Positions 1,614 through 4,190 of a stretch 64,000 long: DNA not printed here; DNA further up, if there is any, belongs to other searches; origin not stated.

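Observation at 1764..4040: Virion-module protein built from an MTase remnant and an SNF2 helicase C-terminal remnant (DarB-like vestige?)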

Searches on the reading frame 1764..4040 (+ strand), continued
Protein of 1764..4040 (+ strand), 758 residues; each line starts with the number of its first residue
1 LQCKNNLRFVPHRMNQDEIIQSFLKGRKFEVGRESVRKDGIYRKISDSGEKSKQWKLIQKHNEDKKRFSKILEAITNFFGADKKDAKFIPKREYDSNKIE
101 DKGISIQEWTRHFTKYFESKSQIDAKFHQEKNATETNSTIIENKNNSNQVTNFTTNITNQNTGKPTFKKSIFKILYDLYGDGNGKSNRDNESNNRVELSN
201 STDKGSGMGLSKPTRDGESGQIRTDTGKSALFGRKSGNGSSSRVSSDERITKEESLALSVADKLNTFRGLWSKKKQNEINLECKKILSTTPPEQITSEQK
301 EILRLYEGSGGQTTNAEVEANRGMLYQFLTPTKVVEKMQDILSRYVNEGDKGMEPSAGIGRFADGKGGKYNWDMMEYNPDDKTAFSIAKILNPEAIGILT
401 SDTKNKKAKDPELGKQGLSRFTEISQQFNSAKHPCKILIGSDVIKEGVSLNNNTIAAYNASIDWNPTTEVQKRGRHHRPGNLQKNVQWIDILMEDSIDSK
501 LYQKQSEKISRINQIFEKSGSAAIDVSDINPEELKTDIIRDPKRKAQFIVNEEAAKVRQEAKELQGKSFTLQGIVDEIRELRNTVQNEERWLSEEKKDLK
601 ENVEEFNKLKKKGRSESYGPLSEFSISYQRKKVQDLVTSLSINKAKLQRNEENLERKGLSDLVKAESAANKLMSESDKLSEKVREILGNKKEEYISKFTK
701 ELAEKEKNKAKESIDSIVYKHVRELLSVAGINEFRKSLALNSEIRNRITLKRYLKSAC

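Call 38: search_dna_similar(query=L001:9007-14922:+, collection=phages, mode=protein, max_rows=40, rows=spread, max_evalue=1e-8)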
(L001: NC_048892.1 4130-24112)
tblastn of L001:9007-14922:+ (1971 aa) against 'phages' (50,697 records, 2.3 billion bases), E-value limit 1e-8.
Records with a match: 110; places in all: 112; records where one place covers at least 80% of the query: 2.
Best place of each record, by identity: >=99% 2; <60% 108.
By first word of the organism name: Bacteriophage 22; Ralstonia 21; Escherichia 15; Burkholderia 10; Klebsiella 5; Erwinia 5; Vibrio 5; Streptococcus 3; Leptospira 2; Bordetella 2; and 13 more.
By host as written in the record: - 33; Escherichia coli 7; Ralstonia pseudosolanacearum I-31 (MT043) 5; Ralstonia pseudosolanacearum I-33 (MT061) 4; Burkholderia cenocepacia 4; Ralstonia pseudosolanacearum 3; Klebsiella pneumoniae NI9 3; Bordetella bronchiseptica 4715 2; and 34 more.
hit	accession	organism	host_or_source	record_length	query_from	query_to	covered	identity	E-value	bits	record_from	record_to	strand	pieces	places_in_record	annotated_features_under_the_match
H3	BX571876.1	Leptospira phage LE1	-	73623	1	1971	100%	100.0%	0e+0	3940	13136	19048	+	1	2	unnamed protein product; putative methylase | unnamed protein product; Unknown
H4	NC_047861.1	Bordetella phage vB_BbrM_PHB04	Bordetella bronchiseptica 4715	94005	465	1710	48%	23.8%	8e-31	211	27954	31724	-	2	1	DNA methyltransferase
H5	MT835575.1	Bacteriophage sp.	human fecal samples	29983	514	1706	47%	22.2%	7e-13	148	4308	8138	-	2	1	record has no annotation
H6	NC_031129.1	Salmonella phage SJ46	Salmonella enterica subsp. enterica ...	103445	482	1494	43%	24.4%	8e-18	178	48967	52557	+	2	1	putative DNA adenine methyltransferase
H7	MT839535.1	Bacteriophage sp.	human fecal samples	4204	525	1710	43%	21.1%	3e-11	146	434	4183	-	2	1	record has no annotation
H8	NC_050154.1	Escherichia phage D6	Escherichia coli C600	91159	491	1475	34%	26.5%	4e-21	204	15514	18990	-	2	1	DEAD/DEAH box helicase family protein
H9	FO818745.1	Escherichia phage RCS47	Escherichia coli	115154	482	1494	34%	25.2%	2e-17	178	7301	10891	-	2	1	putative DNA adenine methyltransferase and helicase, darB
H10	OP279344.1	Escherichia phage P1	Escherichia coli strain MG1655 Z1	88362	482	1494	34%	25.0%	1e-17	178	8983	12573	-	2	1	darB: DarB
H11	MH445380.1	Escherichia phage P1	Escherichia coli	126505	482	1494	34%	25.0%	1e-17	177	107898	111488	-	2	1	putative DNA methylase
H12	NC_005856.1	Escherichia phage P1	Escherichia coli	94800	482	1494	34%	25.0%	2e-17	177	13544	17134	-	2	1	darB: N-6 DNA methylase | 99 pct identical (15 gaps) to fragment of P1 sequence deposited as ...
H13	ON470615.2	Escherichia phage vB_EcoM-673R5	Escherichia coli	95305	441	1494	34%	24.9%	2e-17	173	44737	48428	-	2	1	hypothetical protein | putative DNA adenine methyltransferase and helicase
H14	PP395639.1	Microcystis phage Mwe-JY07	Microcystis wesenbergii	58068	901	1471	29%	22.3%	3e-19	101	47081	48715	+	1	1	putative DNA methylase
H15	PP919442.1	Ralstonia phage NK-7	Ralstonia solanacearum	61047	887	1463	29%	21.7%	8e-11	74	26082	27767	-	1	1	DarB-like antirestriction protein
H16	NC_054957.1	Ralstonia phage Eline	Ralstonia pseudosolanacearum I-33 ...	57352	887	1463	29%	21.6%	1e-10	74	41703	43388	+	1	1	DarB-like antirestriction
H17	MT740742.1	Ralstonia phage Heva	Ralstonia pseudosolanacearum I-31 ...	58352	887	1463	29%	21.6%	2e-10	73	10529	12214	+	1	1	hypothetical protein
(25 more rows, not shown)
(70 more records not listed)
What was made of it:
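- Closest known: Phage P1 DarB. Same: LE1 gp15 matches darB at E 1e-17 (call 38).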

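Call 40: find_related_loci(query=window:1803-4040:+, collection=viral_contigs, flank=5000)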
Query window:1803-4040:+ (745 aa) in viral_contigs; peptide patterns used: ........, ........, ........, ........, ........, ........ (x = any residue, [..] = any of these).
17 stretches matched a pattern; 7 encode a relative of the query (tblastn E <= 1e-3); 6 distinct loci.
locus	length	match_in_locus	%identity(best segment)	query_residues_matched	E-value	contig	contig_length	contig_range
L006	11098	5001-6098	84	380-744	0e+0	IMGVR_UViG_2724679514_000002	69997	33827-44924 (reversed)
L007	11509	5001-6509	67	267-745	0e+0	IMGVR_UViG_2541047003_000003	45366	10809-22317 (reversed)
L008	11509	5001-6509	67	267-745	0e+0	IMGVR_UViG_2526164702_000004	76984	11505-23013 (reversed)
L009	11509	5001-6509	67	267-745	0e+0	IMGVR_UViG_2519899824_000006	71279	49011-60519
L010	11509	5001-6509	67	267-745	0e+0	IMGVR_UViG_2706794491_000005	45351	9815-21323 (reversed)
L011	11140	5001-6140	76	1-382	0e+0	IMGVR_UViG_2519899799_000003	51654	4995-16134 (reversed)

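Call 45: search_protein_families(library=pfam, proteins=[L010:2718-3629:+], max_evalue=0.01)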
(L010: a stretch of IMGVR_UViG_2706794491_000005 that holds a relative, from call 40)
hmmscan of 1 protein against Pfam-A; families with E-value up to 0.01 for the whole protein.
L010:2718-3629:+ (303 aa): 0 families

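Call 59: find_encoding_contigs(protein=P0001, flank=3000, max_places=6)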
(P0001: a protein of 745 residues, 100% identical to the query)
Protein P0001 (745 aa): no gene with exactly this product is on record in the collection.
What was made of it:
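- Tried and rejected: find_encoding_contigs did not hold P0001 (call 59).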

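Call 60: list_cluster_members(proteins=[P0001])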
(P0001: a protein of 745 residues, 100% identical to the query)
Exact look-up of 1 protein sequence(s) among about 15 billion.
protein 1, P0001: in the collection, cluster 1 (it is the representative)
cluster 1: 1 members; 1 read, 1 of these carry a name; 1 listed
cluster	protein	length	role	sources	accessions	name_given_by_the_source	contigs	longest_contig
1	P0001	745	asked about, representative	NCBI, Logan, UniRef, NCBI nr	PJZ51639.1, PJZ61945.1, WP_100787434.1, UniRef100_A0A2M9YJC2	helicase-related protein [Leptospira adleri] | Helicase C-terminal domain-containing protein n=1 Tax=Leptospira adleri TaxID=2023186 ...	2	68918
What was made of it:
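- The allele carries two GenBank protein accessions (call 60), and the junction homology is far shorter than an assembler k-mer. The identical 745-aa protein has two GenBank accessions, PJZ51639.1 and PJZ61945.1 (call 60).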

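Call 64: search_dna_similar(query=window:1803-4040:+, collection=plasmids, mode=protein, max_rows=40, max_evalue=1e-20)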
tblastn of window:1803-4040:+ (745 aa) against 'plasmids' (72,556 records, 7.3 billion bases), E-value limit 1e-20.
Records with a match: 3; places in all: 5; records where one place covers at least 80% of the query: 0.
Best place of each record, by identity: 60-80% 2; <60% 1.
By first word of the organism name: Leptospira 2; Treponema 1.
By predicted mobility (MOB-suite, as given by PLSDB): non-mobilizable 3.
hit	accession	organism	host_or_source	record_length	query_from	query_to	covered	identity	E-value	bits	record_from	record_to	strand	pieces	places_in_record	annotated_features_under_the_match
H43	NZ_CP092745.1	Leptospira interrogans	Homo sapiens,blood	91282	267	745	64%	67.1%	1e-180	580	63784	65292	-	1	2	SNF2-related protein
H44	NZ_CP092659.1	Leptospira kirschneri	Homo sapiens,blood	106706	276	745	63%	67.7%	3e-180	579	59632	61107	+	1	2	SNF2-related protein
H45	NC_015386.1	Treponema succinifaciens DSM 2489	colon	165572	411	600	26%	40.6%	2e-29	133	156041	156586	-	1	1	SNF2-related protein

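Call 65: get_annotated_region(hit=H43, flank=6000)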
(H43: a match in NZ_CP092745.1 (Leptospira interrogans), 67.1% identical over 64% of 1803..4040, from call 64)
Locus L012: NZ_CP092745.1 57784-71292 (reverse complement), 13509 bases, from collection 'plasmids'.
description: Leptospira interrogans strain FMAS_PD1 plasmid pLiSL40, complete sequence
organism: Leptospira interrogans (NCBI taxid 173)
taxonomy: Bacteria; Spirochaetota; Spirochaetia; Leptospirales; Leptospiraceae; Leptospira; Leptospira interrogans
host: -; source: Homo sapiens,blood; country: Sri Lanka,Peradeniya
typing (MOB-suite, as given by PLSDB): non-mobilizable
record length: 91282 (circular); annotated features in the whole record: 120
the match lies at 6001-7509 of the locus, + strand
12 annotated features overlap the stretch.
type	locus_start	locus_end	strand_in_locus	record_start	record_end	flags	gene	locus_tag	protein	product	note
CDS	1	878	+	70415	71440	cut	-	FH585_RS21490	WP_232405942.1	hypothetical protein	-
CDS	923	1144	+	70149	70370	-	-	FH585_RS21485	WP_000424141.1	hypothetical protein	-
CDS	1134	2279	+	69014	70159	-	-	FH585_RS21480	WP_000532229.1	hypothetical protein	-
CDS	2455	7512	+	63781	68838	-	-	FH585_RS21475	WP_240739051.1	SNF2-related protein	-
CDS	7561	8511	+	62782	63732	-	-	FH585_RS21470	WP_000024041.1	hypothetical protein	-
CDS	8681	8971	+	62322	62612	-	-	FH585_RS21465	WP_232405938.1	hypothetical protein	-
CDS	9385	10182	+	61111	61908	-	-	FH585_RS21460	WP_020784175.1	hypothetical protein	-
CDS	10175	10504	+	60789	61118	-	-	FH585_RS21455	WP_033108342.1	hypothetical protein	-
CDS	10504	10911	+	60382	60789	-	-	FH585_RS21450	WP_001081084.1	hypothetical protein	-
CDS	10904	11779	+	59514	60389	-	-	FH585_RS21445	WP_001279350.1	hypothetical protein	-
CDS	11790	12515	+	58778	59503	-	-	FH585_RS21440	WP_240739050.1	hypothetical protein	-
CDS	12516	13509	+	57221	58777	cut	-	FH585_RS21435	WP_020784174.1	hypothetical protein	-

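Call 66: get_annotated_region(hit=H44, flank=6000)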
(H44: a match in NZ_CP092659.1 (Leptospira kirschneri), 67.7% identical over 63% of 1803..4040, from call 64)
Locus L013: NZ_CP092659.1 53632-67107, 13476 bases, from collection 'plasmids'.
description: Leptospira kirschneri strain FMAS_PN5 plasmid pLiSL21, complete sequence
organism: Leptospira kirschneri (NCBI taxid 29507)
taxonomy: Bacteria; Spirochaetota; Spirochaetia; Leptospirales; Leptospiraceae; Leptospira; Leptospira kirschneri
host: -; source: Homo sapiens,blood; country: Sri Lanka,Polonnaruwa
typing (MOB-suite, as given by PLSDB): non-mobilizable
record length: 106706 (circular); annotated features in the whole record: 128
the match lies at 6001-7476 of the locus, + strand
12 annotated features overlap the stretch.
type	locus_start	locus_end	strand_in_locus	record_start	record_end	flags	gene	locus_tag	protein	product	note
CDS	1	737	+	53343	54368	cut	-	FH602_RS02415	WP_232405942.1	hypothetical protein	-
CDS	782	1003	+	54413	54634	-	-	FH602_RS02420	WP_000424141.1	hypothetical protein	-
CDS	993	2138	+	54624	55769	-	-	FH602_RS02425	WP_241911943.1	hypothetical protein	-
CDS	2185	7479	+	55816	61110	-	-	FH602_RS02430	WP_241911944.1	SNF2-related protein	-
CDS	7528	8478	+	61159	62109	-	-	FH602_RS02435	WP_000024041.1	hypothetical protein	-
CDS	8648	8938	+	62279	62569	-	-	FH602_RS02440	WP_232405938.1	hypothetical protein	-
CDS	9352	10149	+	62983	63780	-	-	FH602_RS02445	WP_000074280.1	hypothetical protein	-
CDS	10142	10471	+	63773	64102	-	-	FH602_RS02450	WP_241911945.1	hypothetical protein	-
CDS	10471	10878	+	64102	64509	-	-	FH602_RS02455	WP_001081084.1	hypothetical protein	-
CDS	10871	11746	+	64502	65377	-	-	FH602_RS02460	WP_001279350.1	hypothetical protein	-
CDS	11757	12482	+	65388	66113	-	-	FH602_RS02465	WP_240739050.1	hypothetical protein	-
CDS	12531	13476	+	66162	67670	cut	-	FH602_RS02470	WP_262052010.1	hypothetical protein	-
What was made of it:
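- PLSDB plasmids pLiSL40 and pLiSL21 (calls 64-66)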

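Call 70: search_protein_families(library=pfam, proteins=[L010:3786-4109:-], max_evalue=0.001)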
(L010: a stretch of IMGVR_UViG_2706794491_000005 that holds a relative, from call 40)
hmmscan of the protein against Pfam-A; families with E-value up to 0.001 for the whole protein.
L010:3786-4109:- (107 aa): 0 families

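Call 75: get_annotated_region(hit=H12, flank=4000)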
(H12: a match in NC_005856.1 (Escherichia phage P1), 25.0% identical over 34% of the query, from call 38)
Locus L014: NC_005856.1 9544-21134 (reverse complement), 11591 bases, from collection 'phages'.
description: Enterobacteria phage P1, complete genome.
organism: Escherichia phage P1 (NCBI taxid 2886926)
taxonomy: Viruses; Duplodnaviria; Heunggongvirae; Uroviricota; Caudoviricetes; Punavirus; Punavirus P1
host: Escherichia coli; source: -; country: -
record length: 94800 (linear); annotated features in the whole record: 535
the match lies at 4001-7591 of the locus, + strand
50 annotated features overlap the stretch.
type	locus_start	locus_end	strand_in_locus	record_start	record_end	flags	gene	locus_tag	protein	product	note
misc_feature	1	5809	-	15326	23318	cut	-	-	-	-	99 pct identical (15 gaps) to fragment of P1 sequence deposited as locus AF125376.2 in GenBank Accession Number AF125376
CDS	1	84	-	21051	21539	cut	ssb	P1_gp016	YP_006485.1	single strand DNA binding protein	single-stranded DNA binding protein; product 100 pct identical to previously predicted product of Ssb gene of P1 ...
regulatory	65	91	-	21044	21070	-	-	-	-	promoter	predicted sigma 70 promoter Plyz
regulatory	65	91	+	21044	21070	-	-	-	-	promoter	predicted sigma 70 promoter Plyz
regulatory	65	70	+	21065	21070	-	-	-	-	minus_35_signal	Plyz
misc_feature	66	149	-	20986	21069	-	-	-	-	-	100 pct identical (0 gaps) to fragment of P1 sequence deposited as locus PP1OP21A in GenBank Accession Number M25412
misc_feature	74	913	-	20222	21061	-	-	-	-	-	100 pct identical (0 gaps) to fragment of P1 sequence deposited as locus BACP117 in GenBank Accession Number X87673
regulatory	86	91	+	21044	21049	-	-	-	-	minus_10_signal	Plyz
regulatory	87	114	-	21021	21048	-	-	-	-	promoter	predicted sigma 70 promoter P1ssb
regulatory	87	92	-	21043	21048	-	-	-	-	minus_10_signal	P1ssb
protein_bind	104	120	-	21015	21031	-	-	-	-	phage repressor C1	monovalent C1-controlled operator Ossb; corresponds to former Op21; 100 pct identical to previously identified Op21 at ...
regulatory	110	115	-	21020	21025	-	-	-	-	minus_35_signal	P1ssb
regulatory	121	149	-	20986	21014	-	-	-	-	promoter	sigma 70 promoter P2ssb; corresponds to former Pr21; 100 pct identical to promoter ssb-P1 at nt 5654..5682 of P1 ...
regulatory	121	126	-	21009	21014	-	-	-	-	minus_10_signal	P2ssb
regulatory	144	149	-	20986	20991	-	-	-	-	minus_35_signal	P2ssb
regulatory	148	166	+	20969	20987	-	-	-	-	promoter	late promoter LPlyz; 100 pct identical to previously identified late promoter of gene 17 at nt 106..124 of P1 sequence ...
CDS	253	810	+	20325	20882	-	lyz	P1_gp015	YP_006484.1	endolysin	product 100 pct identical to previously identified gp17 protein of P1 in GenBank Accession Number CAA61013; region of ...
CDS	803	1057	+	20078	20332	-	lydD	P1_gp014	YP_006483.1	holin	putative holin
CDS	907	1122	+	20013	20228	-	lydE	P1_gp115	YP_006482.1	LydE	putative antiholin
CDS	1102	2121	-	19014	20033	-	pro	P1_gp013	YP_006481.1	tail fiber protein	head processing, putative kinase/phosphatase probably involved in activation of host protease; region of aa 34..149 30 ...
CDS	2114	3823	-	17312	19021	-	prt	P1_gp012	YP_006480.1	portal protein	putative portal protein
CDS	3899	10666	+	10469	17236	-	darB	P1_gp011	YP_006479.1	N-6 DNA methylase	defense against restriction; putative DNA adenine methyltransferase and helicase; protects against a subset of type I ...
misc_feature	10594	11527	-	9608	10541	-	-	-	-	-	99 pct identical (5 gaps) to fragment of P1 sequence deposited as locus PP1BOFFO in GenBank Accession Number M33224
CDS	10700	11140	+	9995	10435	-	ulx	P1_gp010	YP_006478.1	Ulx-like anti-restriction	unknown protein function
regulatory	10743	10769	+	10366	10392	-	ulx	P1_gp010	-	promoter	sigma 70 promoter P3lxc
regulatory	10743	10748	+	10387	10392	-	ulx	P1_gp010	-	minus_35_signal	P3lxc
regulatory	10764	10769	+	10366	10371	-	ulx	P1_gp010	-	minus_10_signal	P3lxc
misc_feature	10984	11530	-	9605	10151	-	-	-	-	-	100 pct identical (0 gaps) to fragment of P1 sequence deposited as locus PP1BOFY1 in GenBank Accession Number J05651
regulatory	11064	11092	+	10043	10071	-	ulx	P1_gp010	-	promoter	sigma 70 promoter P1lxc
regulatory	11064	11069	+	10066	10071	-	ulx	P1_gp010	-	minus_35_signal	P1lxc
regulatory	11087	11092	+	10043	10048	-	ulx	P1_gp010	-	minus_10_signal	P1lxc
CDS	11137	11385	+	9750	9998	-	lxc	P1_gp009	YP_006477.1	Lxc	modulator of C1 action; enhances binding of C1 to all its operators; lowers expression of C1; former name: bof; product ...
misc_feature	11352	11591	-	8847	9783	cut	-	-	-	-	100 pct identical (0 gaps) to fragment of P1 sequence deposited as locus MYP1MOD in GenBank Accession Number X06287 at ...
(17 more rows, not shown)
